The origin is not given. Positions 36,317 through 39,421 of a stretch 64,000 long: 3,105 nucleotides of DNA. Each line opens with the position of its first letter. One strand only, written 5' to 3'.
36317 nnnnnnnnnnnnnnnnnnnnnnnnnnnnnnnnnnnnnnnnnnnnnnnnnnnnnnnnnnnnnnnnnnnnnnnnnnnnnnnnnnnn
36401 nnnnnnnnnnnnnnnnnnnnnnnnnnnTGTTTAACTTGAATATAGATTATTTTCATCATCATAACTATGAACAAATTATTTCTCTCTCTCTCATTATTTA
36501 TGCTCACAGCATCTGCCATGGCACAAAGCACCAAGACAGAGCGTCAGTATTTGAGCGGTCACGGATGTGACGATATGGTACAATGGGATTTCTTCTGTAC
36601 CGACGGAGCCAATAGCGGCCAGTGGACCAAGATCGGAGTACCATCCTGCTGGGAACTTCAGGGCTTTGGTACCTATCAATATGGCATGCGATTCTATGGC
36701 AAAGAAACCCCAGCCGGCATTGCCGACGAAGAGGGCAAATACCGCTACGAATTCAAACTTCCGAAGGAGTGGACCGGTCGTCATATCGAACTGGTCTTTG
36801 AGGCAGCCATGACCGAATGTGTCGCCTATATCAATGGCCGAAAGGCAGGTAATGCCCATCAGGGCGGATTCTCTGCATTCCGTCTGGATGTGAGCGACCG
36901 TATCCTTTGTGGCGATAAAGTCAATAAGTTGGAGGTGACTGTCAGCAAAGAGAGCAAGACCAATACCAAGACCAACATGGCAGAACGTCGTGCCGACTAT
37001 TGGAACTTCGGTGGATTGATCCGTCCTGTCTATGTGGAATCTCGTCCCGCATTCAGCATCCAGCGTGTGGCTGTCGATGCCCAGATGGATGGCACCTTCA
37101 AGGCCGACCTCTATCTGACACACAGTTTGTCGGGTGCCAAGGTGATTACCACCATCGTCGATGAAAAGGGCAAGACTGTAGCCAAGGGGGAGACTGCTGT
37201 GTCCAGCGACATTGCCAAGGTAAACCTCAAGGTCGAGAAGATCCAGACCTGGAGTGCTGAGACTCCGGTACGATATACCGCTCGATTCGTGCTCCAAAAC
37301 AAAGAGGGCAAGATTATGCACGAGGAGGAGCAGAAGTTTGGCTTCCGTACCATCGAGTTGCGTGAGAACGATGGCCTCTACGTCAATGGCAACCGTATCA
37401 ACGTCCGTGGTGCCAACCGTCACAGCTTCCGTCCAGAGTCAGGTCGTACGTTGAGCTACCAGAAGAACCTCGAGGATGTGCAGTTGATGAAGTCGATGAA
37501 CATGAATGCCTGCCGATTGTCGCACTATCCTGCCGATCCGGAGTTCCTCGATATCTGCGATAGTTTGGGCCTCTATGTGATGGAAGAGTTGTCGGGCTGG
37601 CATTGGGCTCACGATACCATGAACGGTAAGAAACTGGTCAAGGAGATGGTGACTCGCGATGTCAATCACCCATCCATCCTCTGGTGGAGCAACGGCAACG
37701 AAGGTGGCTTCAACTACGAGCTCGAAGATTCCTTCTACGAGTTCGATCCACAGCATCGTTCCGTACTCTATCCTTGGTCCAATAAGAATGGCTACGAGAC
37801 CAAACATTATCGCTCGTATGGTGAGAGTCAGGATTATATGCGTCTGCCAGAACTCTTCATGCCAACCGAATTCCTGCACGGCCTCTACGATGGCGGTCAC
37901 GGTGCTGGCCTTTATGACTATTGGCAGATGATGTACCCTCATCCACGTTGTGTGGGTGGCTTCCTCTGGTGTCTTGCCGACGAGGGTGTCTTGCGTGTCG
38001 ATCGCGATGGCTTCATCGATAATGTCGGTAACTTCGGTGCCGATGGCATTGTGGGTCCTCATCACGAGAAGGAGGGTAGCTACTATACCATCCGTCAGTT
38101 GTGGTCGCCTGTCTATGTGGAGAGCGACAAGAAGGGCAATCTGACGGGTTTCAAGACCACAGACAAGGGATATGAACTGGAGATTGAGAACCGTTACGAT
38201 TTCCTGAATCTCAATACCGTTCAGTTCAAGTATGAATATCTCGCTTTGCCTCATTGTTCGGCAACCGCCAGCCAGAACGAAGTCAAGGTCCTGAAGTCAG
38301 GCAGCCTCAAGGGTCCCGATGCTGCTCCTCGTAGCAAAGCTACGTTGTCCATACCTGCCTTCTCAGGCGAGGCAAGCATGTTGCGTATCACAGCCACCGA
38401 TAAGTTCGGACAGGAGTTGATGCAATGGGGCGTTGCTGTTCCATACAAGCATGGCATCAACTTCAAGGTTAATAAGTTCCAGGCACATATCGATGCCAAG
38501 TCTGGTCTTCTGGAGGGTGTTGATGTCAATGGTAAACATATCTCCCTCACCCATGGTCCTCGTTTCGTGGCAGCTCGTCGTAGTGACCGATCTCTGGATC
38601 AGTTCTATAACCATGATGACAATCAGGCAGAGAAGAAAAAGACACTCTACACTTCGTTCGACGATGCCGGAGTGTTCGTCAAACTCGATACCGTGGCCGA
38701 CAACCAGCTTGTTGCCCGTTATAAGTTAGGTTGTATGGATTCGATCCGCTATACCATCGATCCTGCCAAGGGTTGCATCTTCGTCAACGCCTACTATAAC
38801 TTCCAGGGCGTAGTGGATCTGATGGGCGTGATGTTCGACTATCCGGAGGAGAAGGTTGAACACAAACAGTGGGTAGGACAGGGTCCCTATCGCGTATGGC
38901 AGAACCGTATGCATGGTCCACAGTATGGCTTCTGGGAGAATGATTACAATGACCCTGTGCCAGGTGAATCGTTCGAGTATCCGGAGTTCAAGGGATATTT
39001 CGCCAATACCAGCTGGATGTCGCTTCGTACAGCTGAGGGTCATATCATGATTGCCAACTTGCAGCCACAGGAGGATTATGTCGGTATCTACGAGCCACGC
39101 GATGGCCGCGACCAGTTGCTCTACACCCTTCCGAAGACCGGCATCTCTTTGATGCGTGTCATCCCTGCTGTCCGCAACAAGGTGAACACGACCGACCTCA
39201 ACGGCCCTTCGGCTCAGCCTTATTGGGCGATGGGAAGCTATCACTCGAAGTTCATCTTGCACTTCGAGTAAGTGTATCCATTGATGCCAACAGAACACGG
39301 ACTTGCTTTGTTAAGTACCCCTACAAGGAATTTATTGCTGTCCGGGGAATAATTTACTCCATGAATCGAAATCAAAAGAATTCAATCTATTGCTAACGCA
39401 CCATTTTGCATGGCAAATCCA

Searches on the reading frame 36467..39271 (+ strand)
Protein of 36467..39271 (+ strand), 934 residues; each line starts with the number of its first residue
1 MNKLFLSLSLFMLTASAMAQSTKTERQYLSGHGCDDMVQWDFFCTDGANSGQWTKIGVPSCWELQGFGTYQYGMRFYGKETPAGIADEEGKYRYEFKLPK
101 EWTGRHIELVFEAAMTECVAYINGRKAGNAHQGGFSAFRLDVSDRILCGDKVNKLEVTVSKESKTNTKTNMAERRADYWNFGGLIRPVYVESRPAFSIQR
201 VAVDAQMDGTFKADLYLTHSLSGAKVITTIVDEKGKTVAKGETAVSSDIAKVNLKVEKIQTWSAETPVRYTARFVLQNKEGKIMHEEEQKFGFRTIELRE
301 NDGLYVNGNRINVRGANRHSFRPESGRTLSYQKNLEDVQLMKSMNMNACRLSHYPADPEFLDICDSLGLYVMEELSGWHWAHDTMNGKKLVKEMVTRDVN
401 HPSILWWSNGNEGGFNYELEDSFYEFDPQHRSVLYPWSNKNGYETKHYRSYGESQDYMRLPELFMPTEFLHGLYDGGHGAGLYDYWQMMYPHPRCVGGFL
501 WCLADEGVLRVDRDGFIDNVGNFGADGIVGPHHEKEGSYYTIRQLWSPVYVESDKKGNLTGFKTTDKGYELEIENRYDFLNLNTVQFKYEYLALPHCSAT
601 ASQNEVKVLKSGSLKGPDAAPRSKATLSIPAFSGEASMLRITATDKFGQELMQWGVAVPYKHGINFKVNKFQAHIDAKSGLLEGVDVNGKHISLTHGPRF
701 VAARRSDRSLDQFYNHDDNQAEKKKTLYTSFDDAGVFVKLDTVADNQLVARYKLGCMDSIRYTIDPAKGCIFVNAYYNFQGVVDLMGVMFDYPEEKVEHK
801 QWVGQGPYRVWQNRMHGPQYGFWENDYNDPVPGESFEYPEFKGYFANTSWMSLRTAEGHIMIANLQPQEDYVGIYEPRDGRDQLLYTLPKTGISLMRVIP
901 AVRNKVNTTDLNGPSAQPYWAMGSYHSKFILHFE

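Call 7: search_protein_families(library=pfam, proteins=[window:36467-39271:+], max_evalue=0.01)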
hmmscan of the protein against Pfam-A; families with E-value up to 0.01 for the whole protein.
window:36467-39271:+ (934 aa): 6 families
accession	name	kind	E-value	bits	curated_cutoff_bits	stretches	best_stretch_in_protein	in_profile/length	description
PF02836.23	Glyco_hydro_2_C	-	1.9e-31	109.8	21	1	301-512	5-251/302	Glycosyl hydrolases family 2, TIM barrel domain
PF02837.24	Glyco_hydro_2_N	-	1.1e-13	51.9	28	1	54-194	32-169/169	Glycosyl hydrolases family 2, sugar binding domain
PF00703.27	Glyco_hydro_2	-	7.4e-11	43.2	23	1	208-294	17-109/109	Glycosyl hydrolases family 2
PF16353.11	LacZ_4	-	1.1e-07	32.5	27.3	1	571-646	1-67/87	Beta-galactosidase, domain 4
PF02929.23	Bgal_small_N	-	2.7e-07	31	25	1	669-858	3-183/248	Beta galactosidase small chain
PF22666.2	Glyco_hydro_2_N2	-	5.4e-07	30.3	27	1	49-172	7-130/167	Glycosyl hydrolase 2 galactose-binding domain-like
